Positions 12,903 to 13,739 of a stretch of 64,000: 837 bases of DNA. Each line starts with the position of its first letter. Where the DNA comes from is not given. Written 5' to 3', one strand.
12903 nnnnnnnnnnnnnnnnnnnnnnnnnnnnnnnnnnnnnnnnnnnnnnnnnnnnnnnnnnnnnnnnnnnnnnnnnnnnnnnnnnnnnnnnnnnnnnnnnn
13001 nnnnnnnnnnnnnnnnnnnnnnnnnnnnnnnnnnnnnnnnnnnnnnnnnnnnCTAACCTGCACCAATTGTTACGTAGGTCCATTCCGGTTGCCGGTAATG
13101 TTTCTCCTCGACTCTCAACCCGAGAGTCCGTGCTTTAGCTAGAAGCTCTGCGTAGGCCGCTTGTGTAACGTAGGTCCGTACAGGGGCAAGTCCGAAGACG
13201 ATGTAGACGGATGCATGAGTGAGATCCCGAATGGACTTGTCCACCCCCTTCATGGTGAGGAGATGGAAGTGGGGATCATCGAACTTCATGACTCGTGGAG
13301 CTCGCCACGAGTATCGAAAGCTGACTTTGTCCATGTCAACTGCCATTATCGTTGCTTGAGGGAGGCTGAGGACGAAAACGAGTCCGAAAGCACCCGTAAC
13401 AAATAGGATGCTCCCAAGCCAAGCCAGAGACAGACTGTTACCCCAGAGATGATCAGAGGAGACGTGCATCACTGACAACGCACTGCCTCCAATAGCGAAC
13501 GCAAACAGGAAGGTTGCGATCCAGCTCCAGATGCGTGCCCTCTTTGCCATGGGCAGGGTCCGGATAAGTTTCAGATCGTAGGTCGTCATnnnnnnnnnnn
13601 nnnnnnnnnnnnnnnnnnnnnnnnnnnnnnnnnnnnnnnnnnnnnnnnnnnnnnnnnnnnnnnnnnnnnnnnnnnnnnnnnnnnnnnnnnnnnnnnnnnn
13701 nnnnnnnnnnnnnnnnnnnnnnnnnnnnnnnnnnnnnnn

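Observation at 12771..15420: A 2.6-kb low-GC islet wedged between a host gene and the 3' end of tRNA-Arg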

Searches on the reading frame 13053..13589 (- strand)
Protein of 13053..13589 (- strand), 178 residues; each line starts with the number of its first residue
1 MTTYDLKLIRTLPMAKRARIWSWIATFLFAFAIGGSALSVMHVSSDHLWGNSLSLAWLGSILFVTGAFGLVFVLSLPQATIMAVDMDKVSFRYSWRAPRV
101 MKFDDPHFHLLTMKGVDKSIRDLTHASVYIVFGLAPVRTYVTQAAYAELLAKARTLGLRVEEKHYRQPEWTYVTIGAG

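Call 8: search_protein_families(library=pfam, proteins=[window:13053-13589:-], max_evalue=1)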
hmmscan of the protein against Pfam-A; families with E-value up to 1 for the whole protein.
window:13053-13589:- (178 aa): 0 families

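Call 9: search_protein_families(library=phrogs, proteins=[window:13053-13589:-], max_evalue=1)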
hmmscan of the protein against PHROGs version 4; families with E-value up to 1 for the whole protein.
window:13053-13589:- (178 aa): 1 family
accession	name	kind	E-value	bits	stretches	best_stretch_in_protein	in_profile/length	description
phrog_8748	-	unknown function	0.23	12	1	100-152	125-177/261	-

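Call 30: find_homologous_proteins(query=window:13053-13589:-, max_evalue=0.01)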
Query window:13053-13589:-: 135 candidates shared short words with the query, none scored E <= 0.01.
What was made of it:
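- Tried and rejected: It returned nothing, not even the protein itself (call 30).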

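Call 37: find_related_loci(query=window:13053-13589:-, collection=viral_contigs, flank=10000)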
Query window:13053-13589:- (178 aa) in viral_contigs; peptide patterns used: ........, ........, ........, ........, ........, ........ (x = any residue, [..] = any of these).
1 stretches matched a pattern, but none encodes a relative of the query by tblastn (E <= 1e-3).

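Call 54: predict_structure(protein=window:13053-13589:-)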
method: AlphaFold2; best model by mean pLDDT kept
length: 178 residues; sequences in the alignment: 1
mean_pLDDT: 52.3   pTM: 0.29
mean pLDDT of the five models: 52.3, 51.3, 51.2, 50.7, 36.8
residues with pLDDT >= 90: 0; 70-90: 34; 50-70: 62; < 50: 82
segments of 3 or more residues with pLDDT < 50: 1-15, 79-140
pLDDT, mean of each block of 10 residues (from residue 1): 34 53 73 69 58 68 76 55 36 36 36 34 35 35 60 68 60 56
secondary structure, 60 per line:
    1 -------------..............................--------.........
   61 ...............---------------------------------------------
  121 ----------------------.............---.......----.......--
elements in order: H14-43 H52-75 H143-155 E159-165 E170-176
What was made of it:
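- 13053..13589 (-): i178: a 178-aa protein with two predicted transmembrane helices and a C-terminal domain; member of an uncharacterised family. The AF2 model is poor (pLDDT 52) and shows two long helices (call 54).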

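Call 60: search_protein_representatives(protein=window:13053-13589:-)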
Query: 178 residues. Proteins with E-value up to 0.001 (for the whole library): 25; up to 1e-10: 4; up to 1e-30: 2. The best 25 are listed.
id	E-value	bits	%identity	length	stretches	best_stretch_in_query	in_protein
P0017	7.8e-51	188.6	45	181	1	1-177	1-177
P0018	3.8e-44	166.8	100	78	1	101-178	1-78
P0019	6.9e-17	78.1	31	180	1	1-176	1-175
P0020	1.4e-11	60.8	23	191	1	3-176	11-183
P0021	2.8e-10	56.6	31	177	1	4-175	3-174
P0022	1.2e-09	54.5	27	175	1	2-172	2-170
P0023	4.1e-09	52.8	28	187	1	1-175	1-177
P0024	4.8e-09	52.5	26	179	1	2-175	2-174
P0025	1.2e-08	51.2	31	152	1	50-173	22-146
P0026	2.5e-08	50.2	30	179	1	4-175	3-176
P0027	1.4e-07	47.8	26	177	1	2-173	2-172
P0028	1.6e-06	44.4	23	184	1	1-176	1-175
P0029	1.1e-05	41.6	32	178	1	39-175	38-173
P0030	1.3e-05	41.3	28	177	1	1-167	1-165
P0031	1.9e-05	40.8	26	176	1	10-174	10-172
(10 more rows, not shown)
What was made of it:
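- Tried and rejected: The exhaustive HMMER search did find a family (call 60), so the first result was a sensitivity failure.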

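Call 62: search_protein_families(library=pfam, alignment_id=A3, max_evalue=0.1)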
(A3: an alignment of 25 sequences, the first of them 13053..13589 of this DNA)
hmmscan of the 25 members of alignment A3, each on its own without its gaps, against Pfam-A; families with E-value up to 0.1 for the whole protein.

A. member 1, window:13053-13589:- (178 aa): 0 families

B. families by the number of members that match (of 25 scanned): 7 families
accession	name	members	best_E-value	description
PF03739.19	LptF_LptG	1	0.0029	Lipopolysaccharide export system permease LptF/LptG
PF04932.20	Wzy_C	1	0.02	O-Antigen ligase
PF25044.1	DUF7789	1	0.03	Domain of unknown function (DUF7789)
PF11239.13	DUF3040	1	0.033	Protein of unknown function (DUF3040)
PF12821.13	ThrE_2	1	0.054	Threonine/Serine exporter, ThrE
PF10003.15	DUF2244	1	0.066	Integral membrane protein (DUF2244)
PF17353.8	DUF5381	1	0.073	Family of unknown function (DUF5381)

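Call 64: list_cluster_members(proteins=[P0017, P0019, P0020, P0021, P0022, P0023, P0024, P0026, P0027, P0029])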
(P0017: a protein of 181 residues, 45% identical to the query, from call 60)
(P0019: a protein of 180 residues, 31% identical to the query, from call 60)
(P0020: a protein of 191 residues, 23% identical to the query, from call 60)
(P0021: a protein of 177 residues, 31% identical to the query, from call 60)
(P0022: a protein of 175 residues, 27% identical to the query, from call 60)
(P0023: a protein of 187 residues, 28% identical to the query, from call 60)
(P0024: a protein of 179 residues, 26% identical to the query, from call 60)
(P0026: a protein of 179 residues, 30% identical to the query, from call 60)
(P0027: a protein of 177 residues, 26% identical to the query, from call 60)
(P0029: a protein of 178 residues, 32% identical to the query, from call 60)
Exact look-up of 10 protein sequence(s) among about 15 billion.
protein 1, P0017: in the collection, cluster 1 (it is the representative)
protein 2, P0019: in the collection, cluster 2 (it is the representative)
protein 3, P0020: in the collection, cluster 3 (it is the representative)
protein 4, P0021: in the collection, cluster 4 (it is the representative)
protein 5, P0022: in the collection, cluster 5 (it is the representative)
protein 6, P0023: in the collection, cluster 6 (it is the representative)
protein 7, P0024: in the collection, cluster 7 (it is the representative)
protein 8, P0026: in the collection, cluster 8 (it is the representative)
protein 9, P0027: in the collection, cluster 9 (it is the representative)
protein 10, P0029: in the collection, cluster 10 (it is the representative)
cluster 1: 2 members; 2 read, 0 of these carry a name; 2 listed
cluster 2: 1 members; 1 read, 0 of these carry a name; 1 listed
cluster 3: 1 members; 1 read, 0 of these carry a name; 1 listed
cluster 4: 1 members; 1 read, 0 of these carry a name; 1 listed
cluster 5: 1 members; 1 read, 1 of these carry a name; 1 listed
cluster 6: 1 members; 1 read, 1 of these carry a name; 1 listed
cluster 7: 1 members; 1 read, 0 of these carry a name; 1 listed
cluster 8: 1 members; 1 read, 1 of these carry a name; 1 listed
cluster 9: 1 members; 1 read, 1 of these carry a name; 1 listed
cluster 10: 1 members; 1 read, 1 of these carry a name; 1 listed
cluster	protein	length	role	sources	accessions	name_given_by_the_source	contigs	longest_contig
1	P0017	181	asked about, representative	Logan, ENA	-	-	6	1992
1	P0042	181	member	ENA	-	-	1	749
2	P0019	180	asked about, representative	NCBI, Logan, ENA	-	-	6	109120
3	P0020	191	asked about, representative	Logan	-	-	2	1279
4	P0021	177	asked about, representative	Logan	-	-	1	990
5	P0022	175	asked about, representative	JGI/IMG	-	hypothetical protein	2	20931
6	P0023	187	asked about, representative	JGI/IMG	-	hypothetical protein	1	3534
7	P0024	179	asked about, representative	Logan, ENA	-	-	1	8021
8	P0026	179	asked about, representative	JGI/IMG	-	hypothetical protein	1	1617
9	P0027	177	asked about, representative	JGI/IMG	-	hypothetical protein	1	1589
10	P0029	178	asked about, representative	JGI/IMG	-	hypothetical protein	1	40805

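Call 65: find_encoding_contigs(protein=P0019, flank=10000, max_places=3)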
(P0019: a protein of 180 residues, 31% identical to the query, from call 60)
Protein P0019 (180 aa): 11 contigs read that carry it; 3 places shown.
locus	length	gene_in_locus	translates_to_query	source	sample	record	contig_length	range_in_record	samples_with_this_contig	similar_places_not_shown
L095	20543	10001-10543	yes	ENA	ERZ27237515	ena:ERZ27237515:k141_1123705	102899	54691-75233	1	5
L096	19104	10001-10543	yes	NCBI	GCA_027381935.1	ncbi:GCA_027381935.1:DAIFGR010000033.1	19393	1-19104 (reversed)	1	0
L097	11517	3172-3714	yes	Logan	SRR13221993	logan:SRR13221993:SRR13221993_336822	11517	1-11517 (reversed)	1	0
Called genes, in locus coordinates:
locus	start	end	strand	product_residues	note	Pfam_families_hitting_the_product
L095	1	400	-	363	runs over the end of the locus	PF13191:AAA_16 (weak), PF13401:AAA_22 (faint)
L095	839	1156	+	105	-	PF21473:OB_Ssb-like, PF01336:tRNA_anti-codon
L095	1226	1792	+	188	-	-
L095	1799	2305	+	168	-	-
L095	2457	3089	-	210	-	-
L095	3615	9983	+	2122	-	-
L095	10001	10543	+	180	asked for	-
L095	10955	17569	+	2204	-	PF00801:PKD, PF18911:PKD_4, PF00801:PKD (weak), PF18911:PKD_4 (weak), PF00801:PKD, PF18911:PKD_4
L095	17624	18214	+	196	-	-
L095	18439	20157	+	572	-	PF01609:DDE_Tnp_1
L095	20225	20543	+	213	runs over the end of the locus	-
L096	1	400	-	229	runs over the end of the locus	?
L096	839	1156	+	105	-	PF21473:OB_Ssb-like, PF01336:tRNA_anti-codon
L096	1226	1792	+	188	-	-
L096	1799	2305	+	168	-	-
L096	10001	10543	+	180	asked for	-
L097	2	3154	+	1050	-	?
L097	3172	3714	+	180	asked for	-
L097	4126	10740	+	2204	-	PF00801:PKD, PF18911:PKD_4, PF00801:PKD (weak), PF18911:PKD_4 (weak), PF00801:PKD, PF18911:PKD_4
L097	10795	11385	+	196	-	-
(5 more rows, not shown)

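Call 66: find_encoding_contigs(protein=P0017, flank=10000, max_places=6)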
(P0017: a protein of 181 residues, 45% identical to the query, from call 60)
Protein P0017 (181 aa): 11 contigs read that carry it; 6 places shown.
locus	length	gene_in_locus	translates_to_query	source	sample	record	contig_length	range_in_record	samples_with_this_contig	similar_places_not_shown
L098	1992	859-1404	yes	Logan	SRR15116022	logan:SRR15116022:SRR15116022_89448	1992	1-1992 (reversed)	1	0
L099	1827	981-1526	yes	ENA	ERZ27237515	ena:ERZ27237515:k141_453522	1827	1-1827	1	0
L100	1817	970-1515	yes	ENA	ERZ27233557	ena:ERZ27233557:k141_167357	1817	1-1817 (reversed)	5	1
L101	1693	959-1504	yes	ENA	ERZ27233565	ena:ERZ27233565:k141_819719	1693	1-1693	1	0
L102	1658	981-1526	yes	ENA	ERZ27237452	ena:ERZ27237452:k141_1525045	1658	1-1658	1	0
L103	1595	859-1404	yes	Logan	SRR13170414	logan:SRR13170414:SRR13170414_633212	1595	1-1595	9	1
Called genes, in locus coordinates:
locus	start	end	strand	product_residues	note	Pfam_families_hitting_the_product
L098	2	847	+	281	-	?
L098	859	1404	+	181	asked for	-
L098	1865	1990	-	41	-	?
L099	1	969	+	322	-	?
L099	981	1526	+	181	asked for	-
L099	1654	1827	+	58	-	?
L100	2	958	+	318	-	?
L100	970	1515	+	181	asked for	-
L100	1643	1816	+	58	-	?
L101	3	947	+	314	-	?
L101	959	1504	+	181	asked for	-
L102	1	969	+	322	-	?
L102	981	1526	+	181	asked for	-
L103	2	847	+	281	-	?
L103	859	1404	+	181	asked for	-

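Call 68: search_protein_families(library=pfam, max_evalue=0.01, proteins=[L099:1-969:+, L095:17624-18214:+, L095:2457-3089:-, L095:1226-1792:+, L095:1799-2305:+, L099:1654-1827:+])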
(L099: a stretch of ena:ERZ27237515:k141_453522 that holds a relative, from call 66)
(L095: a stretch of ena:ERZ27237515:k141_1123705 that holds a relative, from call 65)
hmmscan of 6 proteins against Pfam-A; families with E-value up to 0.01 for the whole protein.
L099:1-969:+ (322 aa): 0 families

L095:17624-18214:+ (196 aa): 0 families

L095:2457-3089:- (210 aa): 0 families

L095:1226-1792:+ (188 aa): 0 families

L095:1799-2305:+ (168 aa): 1 family
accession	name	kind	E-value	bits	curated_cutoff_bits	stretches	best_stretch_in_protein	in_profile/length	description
PF22014.2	DUF6932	-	0.00025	21.9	27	1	12-61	31-80/142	Family of unknown function (DUF6932)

L099:1654-1827:+ (58 aa): 0 families

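Call 70: find_encoding_contigs(protein=P0029, flank=8000, max_places=2)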
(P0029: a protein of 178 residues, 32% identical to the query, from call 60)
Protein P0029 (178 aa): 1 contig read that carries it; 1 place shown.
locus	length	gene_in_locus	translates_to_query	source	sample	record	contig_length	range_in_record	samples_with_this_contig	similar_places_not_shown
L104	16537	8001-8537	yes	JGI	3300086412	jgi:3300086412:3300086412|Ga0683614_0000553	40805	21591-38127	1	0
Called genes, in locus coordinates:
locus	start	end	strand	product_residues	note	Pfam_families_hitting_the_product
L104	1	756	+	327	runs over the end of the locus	PF08240:ADH_N, PF13602:ADH_zinc_N_2 (faint)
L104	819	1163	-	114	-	-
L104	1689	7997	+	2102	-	-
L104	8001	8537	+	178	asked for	-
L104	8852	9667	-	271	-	PF01791:DeoC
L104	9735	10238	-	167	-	PF13936:HTH_38 (weak), PF13404:HTH_AsnC-type, PF13412:HTH_24, PF01022:HTH_5 (faint), PF01037:AsnC_trans_reg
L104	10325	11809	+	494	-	PF03951:Gln-synt_N, PF00120:Gln-synt_C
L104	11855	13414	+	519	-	PF07969:Amidohydro_3, PF01979:Amidohydro_1 (faint)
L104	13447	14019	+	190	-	-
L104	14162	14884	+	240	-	PF01416:PseudoU_synth_1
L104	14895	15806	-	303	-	PF01370:Epimerase (weak), PF05368:NmrA, PF13460:NAD_binding_10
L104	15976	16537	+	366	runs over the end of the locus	-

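Call 71: find_encoding_contigs(protein=P0022, flank=8000, max_places=2)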
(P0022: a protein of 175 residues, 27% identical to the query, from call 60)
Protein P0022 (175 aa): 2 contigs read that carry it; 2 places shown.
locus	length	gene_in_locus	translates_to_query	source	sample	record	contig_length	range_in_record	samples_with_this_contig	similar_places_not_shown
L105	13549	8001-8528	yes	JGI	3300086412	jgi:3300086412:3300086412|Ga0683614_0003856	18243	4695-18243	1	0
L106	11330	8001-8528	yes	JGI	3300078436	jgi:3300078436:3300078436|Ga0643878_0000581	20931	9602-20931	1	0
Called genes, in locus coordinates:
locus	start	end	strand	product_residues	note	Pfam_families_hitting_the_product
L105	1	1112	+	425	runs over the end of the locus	PF00009:GTP_EFTU, PF01926:MMR_HSR1 (faint), PF03144:GTP_EFTU_D2, PF03143:GTP_EFTU_D3, PF22594:GTP-eEF1A_C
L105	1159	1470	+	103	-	PF00338:Ribosomal_S10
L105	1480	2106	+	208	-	PF02666:PS_Dcarbxylase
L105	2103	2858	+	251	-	PF01066:CDP-OH_P_transf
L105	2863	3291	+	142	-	PF04038:DHNA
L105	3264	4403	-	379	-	PF00285:Citrate_synt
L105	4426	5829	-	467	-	PF07690:MFS_1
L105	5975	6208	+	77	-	PF01037:AsnC_trans_reg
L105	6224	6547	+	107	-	-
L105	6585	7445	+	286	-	PF01887:SAM_HAT_N, PF20257:SAM_HAT_C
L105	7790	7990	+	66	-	-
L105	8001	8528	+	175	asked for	-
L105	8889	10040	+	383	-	PF00226:DnaJ, PF01556:DnaJ_C, PF27659:CHP02642 (faint), PF00684:DnaJ_CXXCXGXG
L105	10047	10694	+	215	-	PF06325:PrmA, PF05175:MTS, PF10294:Methyltransf_16, PF03602:Cons_hypoth95 (weak), PF13847:Methyltransf_31, PF08241:Methyltransf_11 (weak), PF08242:Methyltransf_12, PF13649:Methyltransf_25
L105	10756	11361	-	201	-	-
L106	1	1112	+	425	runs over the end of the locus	PF00009:GTP_EFTU, PF01926:MMR_HSR1 (faint), PF03144:GTP_EFTU_D2, PF03143:GTP_EFTU_D3, PF22594:GTP-eEF1A_C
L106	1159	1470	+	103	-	PF00338:Ribosomal_S10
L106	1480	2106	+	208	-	PF02666:PS_Dcarbxylase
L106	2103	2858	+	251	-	PF01066:CDP-OH_P_transf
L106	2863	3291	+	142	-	PF04038:DHNA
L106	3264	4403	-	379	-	PF00285:Citrate_synt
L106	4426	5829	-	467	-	PF07690:MFS_1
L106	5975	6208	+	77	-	PF01037:AsnC_trans_reg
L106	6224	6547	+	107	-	-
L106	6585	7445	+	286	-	PF01887:SAM_HAT_N, PF20257:SAM_HAT_C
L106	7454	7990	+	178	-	-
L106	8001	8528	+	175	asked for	-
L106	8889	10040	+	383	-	PF00226:DnaJ, PF01556:DnaJ_C, PF27659:CHP02642 (faint), PF00684:DnaJ_CXXCXGXG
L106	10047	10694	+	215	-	PF06325:PrmA, PF05175:MTS, PF10294:Methyltransf_16, PF03602:Cons_hypoth95 (weak), PF13847:Methyltransf_31, PF08241:Methyltransf_11 (weak), PF08242:Methyltransf_12, PF13649:Methyltransf_25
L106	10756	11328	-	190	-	?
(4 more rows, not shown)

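Call 94: search_protein_families(library=padloc, max_evalue=0.01, proteins=[window:13053-13589:-, L106:7454-7987:+])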
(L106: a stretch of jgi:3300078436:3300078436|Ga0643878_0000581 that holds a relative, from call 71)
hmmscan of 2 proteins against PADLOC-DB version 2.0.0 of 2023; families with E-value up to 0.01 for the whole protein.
window:13053-13589:- (178 aa): 0 families

L106:7454-7987:+ (178 aa): 0 families
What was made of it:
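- On Polymorphic toxin / immunity cassette (considered only as a lead): No toxin or immunity family matched (calls 62, 94).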

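Call 95: search_protein_families(library=ncbifam, max_evalue=0.01, proteins=[window:13053-13589:-, L106:7454-7987:+])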
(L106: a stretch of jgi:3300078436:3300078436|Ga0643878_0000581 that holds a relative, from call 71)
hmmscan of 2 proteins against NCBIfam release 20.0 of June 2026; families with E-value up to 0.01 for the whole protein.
window:13053-13589:- (178 aa): 0 families

L106:7454-7987:+ (178 aa): 0 families
